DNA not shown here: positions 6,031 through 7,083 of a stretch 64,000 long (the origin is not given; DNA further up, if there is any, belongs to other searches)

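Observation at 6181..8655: Zinc-ribbon/MshEN/HDOD regulator with an overlapping Nif11-like 79-aa gene, convergent with a radical-SAM/SPASM-like protein lacking its Fe-S motif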

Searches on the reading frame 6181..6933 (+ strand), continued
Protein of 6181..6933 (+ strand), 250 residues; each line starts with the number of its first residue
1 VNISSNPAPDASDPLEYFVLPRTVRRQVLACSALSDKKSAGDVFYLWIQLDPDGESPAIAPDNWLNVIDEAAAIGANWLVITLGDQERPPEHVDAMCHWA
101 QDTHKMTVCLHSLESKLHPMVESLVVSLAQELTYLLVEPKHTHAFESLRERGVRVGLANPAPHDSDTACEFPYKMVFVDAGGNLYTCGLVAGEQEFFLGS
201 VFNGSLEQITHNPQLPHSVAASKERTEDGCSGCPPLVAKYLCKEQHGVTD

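Call 36: predict_structure(alignment_id=A3)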
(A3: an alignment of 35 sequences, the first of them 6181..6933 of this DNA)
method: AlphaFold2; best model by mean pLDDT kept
length: 250 residues; sequences in the alignment: 35
mean_pLDDT: 65.7   pTM: 0.67
mean pLDDT of the five models: 65.7, 64.3, 63.4, 63.0, 62.6
residues with pLDDT >= 90: 64; 70-90: 44; 50-70: 62; < 50: 80
segments of 3 or more residues with pLDDT < 50: 1-19, 35-38, 167-172, 187-212, 214-229, 247-250
pLDDT, mean of each block of 10 residues (from residue 1): 36 45 53 49 77 61 83 85 81 92 95 91 96 92 94 86 51 61 50 31 42 41 42 56 51
secondary structure, 60 per line:
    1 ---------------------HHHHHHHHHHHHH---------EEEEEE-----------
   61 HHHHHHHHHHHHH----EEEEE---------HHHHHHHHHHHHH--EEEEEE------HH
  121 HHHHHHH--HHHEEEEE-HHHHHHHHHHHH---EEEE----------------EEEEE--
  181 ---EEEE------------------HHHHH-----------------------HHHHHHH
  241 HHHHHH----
elements in order: H22-34 E44-49 H61-73 E78-82 H92-104 E107-112 H119-127 E133-137 H139-150 E154-157 E174-178 E184-187 H206-210 H234-246

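Call 57: search_protein_representatives(alignment_id=A3)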
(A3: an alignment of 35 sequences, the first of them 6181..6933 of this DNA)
Query: 35 sequences, 243 profile positions. Proteins with E-value up to 0.001 (for the whole library): 159; up to 1e-10: 100; up to 1e-30: 89. The best 150 are listed.
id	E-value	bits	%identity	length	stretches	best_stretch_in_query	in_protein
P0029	3.6e-111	386.7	-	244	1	1-243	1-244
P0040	5.6e-79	281.3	-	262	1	4-242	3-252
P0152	6.4e-74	264.8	-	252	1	4-242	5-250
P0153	3.2e-70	252.7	-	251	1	15-238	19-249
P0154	3.0e-69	249.5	-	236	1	13-239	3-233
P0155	6.7e-67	241.8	-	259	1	15-240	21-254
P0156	1.6e-66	240.6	-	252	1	15-240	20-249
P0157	2.0e-66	240.2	-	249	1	13-240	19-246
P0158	2.4e-66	240.0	-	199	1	60-242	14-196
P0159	2.6e-66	239.8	-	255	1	6-236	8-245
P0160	2.7e-66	239.8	-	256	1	11-242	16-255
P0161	7.9e-66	238.3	-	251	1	14-241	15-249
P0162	8.1e-66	238.2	-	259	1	1-242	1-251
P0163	1.1e-65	237.8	-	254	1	14-242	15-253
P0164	5.2e-65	235.6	-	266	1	8-241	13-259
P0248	9.9e-11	57.9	-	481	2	130-232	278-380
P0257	5.0e-06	42.5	-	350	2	158-232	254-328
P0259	5.5e-06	42.3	-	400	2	134-232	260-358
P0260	6.4e-06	42.1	-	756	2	147-232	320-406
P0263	2.8e-05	40.0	-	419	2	129-233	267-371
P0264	3.2e-05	39.8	-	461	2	156-241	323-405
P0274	9.7e-05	38.2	-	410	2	8-146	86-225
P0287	2.6e-04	36.8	-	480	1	51-235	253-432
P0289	3.5e-04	36.4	-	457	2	73-232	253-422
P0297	5.4e-04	35.8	-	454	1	59-232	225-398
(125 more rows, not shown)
